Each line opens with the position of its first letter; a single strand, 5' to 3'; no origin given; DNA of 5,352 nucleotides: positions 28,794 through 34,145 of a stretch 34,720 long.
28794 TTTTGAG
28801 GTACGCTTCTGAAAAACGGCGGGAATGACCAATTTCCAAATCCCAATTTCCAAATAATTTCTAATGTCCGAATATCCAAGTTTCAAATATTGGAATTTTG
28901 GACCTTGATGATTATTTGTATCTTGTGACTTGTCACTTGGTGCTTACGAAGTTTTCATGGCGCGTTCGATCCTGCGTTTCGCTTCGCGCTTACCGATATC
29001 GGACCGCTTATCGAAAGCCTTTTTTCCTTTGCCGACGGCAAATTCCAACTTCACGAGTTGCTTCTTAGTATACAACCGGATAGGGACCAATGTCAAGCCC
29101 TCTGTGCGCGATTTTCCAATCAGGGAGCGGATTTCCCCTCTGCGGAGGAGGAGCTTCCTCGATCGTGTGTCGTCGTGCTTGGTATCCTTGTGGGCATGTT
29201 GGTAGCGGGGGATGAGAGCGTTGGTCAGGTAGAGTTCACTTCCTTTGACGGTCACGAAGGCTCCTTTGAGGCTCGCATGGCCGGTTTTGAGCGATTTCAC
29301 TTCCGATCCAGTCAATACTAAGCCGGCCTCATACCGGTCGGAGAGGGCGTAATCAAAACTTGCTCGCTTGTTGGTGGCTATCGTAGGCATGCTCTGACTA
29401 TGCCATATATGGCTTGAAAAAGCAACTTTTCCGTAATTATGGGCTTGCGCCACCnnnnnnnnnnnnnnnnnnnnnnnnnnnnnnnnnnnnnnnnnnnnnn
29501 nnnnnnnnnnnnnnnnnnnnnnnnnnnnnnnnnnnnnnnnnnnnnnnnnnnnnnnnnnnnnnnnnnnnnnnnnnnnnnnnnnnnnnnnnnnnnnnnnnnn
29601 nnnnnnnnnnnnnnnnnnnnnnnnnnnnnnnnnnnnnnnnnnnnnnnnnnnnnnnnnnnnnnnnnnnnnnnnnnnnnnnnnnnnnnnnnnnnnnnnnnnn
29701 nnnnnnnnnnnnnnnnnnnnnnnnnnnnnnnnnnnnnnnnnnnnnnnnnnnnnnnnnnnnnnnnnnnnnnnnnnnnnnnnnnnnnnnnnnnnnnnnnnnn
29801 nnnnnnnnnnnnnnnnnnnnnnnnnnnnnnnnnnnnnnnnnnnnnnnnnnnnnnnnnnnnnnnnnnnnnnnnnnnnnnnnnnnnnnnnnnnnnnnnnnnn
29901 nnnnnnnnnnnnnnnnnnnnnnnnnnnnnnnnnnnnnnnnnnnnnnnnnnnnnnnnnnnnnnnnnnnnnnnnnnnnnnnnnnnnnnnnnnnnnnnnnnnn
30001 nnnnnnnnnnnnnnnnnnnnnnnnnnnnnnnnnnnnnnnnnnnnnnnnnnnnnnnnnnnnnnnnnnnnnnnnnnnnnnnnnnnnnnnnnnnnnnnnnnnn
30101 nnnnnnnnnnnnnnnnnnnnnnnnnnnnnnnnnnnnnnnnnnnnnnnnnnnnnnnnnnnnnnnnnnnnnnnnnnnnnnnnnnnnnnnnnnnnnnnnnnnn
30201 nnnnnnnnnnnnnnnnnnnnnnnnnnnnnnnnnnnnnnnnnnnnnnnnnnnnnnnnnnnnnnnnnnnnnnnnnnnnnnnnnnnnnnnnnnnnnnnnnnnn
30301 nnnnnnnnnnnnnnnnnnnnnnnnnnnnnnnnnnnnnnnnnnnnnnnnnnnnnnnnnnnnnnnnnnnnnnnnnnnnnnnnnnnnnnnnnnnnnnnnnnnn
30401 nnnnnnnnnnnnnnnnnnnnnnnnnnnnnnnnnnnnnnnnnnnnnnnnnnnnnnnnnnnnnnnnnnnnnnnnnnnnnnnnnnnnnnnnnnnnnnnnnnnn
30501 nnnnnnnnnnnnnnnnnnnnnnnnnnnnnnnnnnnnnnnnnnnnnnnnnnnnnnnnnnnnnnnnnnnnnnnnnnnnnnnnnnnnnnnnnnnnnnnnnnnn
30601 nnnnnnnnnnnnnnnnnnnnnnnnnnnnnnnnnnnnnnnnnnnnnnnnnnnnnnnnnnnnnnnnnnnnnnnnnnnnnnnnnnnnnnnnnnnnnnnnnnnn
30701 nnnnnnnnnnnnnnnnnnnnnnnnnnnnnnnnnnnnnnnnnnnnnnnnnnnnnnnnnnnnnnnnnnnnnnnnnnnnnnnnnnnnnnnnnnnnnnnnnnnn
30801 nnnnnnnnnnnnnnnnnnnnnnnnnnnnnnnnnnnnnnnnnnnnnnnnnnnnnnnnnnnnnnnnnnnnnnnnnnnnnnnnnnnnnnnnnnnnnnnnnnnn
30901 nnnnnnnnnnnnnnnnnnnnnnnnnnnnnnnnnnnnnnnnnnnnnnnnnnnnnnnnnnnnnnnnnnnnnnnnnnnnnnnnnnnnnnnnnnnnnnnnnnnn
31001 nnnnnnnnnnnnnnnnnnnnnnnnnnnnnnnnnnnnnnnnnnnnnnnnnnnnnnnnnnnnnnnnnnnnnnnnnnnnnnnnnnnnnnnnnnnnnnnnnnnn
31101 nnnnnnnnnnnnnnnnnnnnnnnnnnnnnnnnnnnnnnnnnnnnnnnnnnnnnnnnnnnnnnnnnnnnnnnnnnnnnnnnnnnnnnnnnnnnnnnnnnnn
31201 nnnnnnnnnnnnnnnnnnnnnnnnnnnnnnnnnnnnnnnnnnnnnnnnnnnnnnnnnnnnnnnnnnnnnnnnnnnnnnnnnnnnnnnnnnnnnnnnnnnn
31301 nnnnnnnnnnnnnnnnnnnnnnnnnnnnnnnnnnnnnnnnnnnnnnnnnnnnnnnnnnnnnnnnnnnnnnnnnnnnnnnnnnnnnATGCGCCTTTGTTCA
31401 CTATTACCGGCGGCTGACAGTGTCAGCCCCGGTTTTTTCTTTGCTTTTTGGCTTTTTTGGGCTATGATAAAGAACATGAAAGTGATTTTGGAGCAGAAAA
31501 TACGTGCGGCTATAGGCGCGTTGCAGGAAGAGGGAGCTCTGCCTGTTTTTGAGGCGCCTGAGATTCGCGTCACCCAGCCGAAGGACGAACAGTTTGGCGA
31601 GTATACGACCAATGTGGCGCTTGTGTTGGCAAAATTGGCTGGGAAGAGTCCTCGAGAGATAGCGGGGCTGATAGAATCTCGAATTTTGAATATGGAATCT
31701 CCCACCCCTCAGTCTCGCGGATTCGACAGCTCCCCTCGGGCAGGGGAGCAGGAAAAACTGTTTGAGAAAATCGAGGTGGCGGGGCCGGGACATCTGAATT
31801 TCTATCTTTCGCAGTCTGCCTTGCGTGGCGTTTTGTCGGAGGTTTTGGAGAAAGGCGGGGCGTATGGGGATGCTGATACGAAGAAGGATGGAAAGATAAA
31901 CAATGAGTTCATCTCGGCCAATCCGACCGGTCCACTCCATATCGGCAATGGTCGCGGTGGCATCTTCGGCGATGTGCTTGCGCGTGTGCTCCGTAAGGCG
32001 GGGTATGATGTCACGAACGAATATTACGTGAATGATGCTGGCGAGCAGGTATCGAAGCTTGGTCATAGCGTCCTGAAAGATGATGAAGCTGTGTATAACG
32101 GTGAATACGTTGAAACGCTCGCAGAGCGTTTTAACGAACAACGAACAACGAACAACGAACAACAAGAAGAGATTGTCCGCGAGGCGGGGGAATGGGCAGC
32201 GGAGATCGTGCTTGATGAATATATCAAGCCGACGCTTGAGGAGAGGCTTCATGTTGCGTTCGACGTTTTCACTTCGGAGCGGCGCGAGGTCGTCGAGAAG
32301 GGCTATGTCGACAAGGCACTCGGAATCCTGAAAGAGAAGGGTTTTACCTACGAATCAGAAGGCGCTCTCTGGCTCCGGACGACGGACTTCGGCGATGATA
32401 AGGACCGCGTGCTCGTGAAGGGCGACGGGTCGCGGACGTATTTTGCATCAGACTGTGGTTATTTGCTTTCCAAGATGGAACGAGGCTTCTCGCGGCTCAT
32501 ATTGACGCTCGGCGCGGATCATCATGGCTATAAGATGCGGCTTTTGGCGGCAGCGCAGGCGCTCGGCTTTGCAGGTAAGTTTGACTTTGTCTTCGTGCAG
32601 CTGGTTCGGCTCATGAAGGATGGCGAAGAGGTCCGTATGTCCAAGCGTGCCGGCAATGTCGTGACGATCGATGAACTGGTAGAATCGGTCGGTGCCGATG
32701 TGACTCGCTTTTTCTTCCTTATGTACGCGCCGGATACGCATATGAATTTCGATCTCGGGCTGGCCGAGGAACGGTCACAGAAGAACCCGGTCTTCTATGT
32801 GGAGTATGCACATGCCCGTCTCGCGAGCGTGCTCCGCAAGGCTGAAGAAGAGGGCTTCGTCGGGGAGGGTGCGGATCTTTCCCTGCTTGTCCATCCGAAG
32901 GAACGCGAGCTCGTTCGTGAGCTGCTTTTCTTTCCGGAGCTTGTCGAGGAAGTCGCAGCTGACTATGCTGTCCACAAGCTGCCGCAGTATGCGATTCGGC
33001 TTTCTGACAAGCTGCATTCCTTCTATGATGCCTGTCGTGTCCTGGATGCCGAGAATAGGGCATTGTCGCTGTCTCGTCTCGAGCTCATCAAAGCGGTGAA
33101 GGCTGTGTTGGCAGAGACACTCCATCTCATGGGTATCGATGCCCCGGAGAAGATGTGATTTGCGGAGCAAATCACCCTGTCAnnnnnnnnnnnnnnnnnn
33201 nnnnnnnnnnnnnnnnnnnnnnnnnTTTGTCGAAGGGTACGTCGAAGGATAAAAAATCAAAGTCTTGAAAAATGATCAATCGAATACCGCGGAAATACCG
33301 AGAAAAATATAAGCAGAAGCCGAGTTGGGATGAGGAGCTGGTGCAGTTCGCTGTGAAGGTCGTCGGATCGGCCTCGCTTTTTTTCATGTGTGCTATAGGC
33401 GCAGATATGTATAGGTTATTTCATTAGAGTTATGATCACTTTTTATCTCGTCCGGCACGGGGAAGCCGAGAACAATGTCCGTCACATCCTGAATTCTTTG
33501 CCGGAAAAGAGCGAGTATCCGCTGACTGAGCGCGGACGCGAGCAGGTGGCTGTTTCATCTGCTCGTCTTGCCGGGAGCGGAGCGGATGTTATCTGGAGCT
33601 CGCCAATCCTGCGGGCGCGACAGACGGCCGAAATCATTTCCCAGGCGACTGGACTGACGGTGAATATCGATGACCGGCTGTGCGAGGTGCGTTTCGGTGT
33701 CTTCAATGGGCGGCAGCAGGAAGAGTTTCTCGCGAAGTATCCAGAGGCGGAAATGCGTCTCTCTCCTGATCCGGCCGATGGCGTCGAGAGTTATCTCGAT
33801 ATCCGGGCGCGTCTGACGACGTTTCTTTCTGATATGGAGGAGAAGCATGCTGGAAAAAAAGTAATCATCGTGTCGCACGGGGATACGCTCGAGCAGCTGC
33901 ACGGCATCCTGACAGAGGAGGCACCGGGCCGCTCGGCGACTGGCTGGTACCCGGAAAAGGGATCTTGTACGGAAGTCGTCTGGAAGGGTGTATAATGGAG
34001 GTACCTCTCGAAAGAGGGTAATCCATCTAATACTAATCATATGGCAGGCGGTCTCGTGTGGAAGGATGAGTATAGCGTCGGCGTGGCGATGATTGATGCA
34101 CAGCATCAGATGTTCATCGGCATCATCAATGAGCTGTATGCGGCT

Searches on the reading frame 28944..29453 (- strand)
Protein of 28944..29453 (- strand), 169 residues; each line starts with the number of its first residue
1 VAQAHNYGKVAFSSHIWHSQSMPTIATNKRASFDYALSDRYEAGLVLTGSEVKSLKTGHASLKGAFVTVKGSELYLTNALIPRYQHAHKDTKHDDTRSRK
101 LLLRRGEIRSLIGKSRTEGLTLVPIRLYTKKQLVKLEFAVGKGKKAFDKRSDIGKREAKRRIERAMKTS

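Call 10: search_protein_families(library=pfam, proteins=[window:28944-29453:-], max_evalue=0.01)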
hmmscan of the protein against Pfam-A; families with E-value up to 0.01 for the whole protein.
window:28944-29453:- (169 aa): 1 family
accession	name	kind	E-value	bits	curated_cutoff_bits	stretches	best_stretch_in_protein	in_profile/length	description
PF01668.23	SmpB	-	2.6e-51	173.8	27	1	25-167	1-142/143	SmpB protein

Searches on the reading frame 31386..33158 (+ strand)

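Call 72: search_protein_families(library=pfam, proteins=[window:31386-33158:+], max_evalue=0.001)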
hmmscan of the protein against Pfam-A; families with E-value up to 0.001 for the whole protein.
window:31386-33158:+ (590 aa): 7 families
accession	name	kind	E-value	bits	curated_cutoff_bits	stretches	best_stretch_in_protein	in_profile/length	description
PF05746.21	DALR_1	-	1.6e-34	118.9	22.3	1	472-590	1-117/117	DALR anticodon binding domain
PF00750.26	tRNA-synt_1d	-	1.1e-23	84.2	23.3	1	151-433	3-296/349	tRNA synthetases class I (R), catalytic domain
PF03485.21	Arg_tRNA_synt_N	-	1.5e-16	61.2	21.5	1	35-102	3-66/85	Arginyl tRNA synthetase N terminal domain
PF00133.28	tRNA-synt_1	-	1.6e-07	30.9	22.7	1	364-449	323-406/414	tRNA synthetases class I (I, L, M and V)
PF01406.26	tRNA-synt_1e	-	2.9e-07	30.6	27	0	184-226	23-65/301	tRNA synthetases class I (C) catalytic domain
PF09334.17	tRNA-synt_1g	-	1.1e-06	28.1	20.1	0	414-452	324-362/391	tRNA synthetases class I (M)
PF01921.24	tRNA-synt_1f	-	1.1e-05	24.9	27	0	412-458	277-323/360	tRNA synthetases class I (K)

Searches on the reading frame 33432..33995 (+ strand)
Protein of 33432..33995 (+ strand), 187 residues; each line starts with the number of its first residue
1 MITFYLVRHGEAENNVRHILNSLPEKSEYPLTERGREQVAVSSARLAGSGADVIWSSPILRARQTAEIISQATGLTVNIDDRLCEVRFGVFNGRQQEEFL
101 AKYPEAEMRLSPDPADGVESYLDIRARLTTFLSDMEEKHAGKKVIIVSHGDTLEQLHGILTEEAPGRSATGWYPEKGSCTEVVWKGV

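Call 72: search_protein_families(library=pfam, proteins=[window:33432-33995:+], max_evalue=0.001)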
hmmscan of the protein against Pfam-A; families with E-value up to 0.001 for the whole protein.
window:33432-33995:+ (187 aa): 1 family
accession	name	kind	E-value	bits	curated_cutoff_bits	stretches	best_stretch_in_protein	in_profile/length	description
PF00300.27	His_Phos_1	-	2e-40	139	21.7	1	4-165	1-163/194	Histidine phosphatase superfamily (branch 1)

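Call 76: find_encoding_contigs(protein=window:33432-33992:+, flank=10000, max_places=4)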
Protein window:33432-33992:+ (187 aa): 1 contig read that carries it; 1 place shown.
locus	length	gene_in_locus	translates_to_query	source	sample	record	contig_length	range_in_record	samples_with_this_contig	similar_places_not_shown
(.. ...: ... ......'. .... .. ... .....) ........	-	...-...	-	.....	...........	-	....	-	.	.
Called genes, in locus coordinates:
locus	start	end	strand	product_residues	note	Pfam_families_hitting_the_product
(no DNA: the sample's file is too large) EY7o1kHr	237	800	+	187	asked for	PF00300:His_Phos_1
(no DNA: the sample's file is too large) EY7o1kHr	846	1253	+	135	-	PF01814:Hemerythrin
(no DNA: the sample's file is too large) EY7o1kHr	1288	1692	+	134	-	PF01814:Hemerythrin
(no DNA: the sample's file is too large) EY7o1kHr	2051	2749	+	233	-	?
